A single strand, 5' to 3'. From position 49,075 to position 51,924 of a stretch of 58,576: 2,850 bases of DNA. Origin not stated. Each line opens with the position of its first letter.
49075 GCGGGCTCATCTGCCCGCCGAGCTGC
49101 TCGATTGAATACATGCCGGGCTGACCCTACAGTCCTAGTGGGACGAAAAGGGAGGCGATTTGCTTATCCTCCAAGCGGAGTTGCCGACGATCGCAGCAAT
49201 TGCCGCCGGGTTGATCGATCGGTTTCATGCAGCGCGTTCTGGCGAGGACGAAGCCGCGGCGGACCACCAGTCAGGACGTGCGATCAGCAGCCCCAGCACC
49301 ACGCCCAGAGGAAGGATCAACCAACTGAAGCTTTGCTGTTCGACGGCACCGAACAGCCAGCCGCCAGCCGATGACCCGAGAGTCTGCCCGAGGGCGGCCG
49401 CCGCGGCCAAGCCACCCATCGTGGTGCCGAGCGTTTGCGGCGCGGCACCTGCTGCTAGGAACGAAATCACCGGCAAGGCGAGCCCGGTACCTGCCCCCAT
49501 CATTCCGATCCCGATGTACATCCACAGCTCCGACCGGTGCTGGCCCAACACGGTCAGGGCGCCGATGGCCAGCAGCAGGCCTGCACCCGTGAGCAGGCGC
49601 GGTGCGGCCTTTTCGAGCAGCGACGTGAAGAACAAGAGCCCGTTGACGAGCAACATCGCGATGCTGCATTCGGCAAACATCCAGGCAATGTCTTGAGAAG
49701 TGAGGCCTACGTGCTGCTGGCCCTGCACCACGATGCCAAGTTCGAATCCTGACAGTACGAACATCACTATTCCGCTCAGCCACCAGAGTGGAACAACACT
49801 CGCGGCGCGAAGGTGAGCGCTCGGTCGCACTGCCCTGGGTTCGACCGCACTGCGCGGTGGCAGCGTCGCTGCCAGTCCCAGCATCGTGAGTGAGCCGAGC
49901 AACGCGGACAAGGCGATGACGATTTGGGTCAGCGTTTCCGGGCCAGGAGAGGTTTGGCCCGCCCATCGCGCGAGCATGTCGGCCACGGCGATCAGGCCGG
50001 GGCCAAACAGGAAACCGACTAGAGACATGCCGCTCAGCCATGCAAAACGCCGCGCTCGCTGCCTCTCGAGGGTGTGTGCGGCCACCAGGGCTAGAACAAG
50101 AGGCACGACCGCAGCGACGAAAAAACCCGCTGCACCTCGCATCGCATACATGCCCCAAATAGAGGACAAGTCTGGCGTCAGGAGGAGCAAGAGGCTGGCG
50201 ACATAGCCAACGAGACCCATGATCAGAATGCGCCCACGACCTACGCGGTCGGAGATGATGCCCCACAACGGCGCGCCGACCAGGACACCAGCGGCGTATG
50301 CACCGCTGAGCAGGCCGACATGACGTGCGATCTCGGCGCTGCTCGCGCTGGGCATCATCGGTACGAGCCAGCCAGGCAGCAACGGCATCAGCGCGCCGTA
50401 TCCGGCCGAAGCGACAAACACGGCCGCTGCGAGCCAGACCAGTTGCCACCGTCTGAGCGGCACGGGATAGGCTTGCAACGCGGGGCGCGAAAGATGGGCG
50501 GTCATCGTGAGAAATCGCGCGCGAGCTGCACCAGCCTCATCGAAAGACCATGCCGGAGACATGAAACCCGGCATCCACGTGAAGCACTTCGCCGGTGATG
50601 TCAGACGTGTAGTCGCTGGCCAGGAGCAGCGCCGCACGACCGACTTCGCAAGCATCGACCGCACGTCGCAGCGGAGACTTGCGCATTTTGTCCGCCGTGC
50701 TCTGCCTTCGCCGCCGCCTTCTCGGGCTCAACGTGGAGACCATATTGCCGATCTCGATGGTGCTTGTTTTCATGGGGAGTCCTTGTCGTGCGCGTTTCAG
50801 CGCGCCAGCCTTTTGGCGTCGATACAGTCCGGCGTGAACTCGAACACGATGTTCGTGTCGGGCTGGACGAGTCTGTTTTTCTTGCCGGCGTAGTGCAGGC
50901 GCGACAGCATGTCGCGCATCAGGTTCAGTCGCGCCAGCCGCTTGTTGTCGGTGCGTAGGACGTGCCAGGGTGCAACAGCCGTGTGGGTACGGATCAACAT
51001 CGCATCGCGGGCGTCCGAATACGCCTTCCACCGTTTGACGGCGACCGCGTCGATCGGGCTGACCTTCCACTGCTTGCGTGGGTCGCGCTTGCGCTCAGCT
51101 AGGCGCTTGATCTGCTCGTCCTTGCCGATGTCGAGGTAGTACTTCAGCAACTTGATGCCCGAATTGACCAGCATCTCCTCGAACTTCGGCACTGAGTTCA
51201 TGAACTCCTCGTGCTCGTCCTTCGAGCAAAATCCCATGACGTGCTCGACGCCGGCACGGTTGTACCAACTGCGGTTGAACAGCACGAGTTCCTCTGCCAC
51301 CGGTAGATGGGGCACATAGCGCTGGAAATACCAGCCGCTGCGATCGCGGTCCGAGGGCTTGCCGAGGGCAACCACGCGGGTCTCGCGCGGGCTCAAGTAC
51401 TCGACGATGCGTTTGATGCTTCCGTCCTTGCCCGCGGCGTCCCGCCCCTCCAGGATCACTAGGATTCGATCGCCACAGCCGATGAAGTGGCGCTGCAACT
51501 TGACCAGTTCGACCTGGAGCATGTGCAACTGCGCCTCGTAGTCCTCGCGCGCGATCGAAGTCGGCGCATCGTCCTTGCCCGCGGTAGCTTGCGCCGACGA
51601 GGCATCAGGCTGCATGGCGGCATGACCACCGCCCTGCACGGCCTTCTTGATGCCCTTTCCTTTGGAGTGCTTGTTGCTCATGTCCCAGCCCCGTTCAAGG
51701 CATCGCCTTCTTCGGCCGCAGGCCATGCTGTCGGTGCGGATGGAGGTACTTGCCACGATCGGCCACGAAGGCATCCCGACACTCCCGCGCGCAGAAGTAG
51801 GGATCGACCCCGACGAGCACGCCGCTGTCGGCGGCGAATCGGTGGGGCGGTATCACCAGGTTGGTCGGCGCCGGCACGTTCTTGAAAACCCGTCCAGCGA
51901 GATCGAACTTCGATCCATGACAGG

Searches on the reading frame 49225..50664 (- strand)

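Call 72: search_protein_families(library=pfam, proteins=[window:49225-50664:-], max_evalue=0.001)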
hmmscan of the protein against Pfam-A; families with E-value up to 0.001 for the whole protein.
window:49225-50664:- (479 aa): 2 families
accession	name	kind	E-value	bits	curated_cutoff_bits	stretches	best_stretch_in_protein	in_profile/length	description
PF07690.21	MFS_1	-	1.8e-28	99.9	33.4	2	78-370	1-284/347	Major Facilitator Superfamily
PF00083.30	Sugar_tr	-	4.6e-06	26.2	22.3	1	113-230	45-163/452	Sugar (and other) transporter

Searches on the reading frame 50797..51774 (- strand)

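Call 72: search_protein_families(library=pfam, proteins=[window:50797-51774:-], max_evalue=0.001)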
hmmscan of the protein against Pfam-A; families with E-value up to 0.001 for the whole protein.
window:50797-51774:- (325 aa): 1 family
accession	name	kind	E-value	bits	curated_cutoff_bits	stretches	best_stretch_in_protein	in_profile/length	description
PF03976.20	PPK2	-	2e-92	309.3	22.3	1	75-300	3-228/229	Polyphosphate kinase 2 (PPK2)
